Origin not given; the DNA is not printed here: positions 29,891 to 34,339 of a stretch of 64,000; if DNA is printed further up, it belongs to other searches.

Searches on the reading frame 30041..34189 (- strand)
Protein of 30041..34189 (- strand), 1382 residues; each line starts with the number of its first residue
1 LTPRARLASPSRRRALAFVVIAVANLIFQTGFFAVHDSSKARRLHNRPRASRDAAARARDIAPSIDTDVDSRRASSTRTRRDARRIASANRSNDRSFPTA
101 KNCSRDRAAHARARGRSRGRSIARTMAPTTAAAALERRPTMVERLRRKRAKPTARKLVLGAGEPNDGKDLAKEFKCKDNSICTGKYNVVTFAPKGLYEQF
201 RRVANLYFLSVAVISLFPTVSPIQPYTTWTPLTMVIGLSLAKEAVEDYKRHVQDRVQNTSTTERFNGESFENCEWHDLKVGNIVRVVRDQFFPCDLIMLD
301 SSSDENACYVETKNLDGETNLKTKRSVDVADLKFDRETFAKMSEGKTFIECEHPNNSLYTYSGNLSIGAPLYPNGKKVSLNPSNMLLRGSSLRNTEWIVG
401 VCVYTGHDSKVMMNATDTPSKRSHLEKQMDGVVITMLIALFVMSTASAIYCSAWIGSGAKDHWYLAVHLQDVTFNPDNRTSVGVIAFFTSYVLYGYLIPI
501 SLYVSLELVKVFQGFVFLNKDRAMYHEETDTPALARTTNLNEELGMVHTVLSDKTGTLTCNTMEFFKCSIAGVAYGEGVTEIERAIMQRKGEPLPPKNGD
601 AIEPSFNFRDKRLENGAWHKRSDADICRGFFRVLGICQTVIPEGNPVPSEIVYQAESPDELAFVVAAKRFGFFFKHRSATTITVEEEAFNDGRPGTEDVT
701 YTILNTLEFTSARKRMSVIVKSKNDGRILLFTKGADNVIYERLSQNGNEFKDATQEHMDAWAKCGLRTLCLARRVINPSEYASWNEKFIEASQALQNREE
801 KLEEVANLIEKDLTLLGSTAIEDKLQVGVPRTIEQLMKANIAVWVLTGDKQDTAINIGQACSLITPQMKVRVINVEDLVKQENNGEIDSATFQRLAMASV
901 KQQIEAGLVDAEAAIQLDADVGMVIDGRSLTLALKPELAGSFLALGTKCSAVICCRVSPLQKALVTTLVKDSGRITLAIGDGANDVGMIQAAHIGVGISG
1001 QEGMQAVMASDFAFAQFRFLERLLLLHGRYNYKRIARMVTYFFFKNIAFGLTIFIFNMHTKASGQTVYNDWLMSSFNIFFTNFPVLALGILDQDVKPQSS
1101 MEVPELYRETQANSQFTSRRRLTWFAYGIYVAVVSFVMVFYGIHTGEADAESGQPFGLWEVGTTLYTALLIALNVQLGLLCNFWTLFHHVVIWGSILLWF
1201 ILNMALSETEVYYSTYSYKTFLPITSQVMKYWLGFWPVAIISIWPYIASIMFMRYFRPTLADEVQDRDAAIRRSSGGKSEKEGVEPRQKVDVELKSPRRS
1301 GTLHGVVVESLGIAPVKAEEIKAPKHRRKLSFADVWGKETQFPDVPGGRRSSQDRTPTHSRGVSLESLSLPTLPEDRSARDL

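Call 5: search_protein_families(library=pfam, proteins=[window:30041-34189:-], max_evalue=0.1)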
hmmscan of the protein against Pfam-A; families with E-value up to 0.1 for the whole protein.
window:30041-34189:- (1382 aa): 6 families
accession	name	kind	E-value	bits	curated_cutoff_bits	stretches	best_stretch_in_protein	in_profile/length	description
PF16212.11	PhoLip_ATPase_C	-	2.2e-73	247.6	28.3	1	1007-1259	1-251/251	Phospholipid-translocating P-type ATPase C-terminal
PF16209.10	PhoLip_ATPase_N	-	1.5e-22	79.5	29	1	172-229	10-67/67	Phospholipid-translocating ATPase N-terminal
PF13246.12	Cation_ATPase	-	3.5e-13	49.8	21.7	1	650-744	15-89/91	Cation transport ATPase (P-type)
PF00702.32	Hydrolase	-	2.2e-08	35.1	26.4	1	783-862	49-136/191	haloacid dehalogenase-like hydrolase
PF00122.25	E1-E2_ATPase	-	3.2e-06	27.2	28.1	1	260-452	5-138/181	E1-E2 ATPase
PF08282.18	Hydrolase_3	-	0.015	15.5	20.9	1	976-997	206-227/255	haloacid dehalogenase-like hydrolase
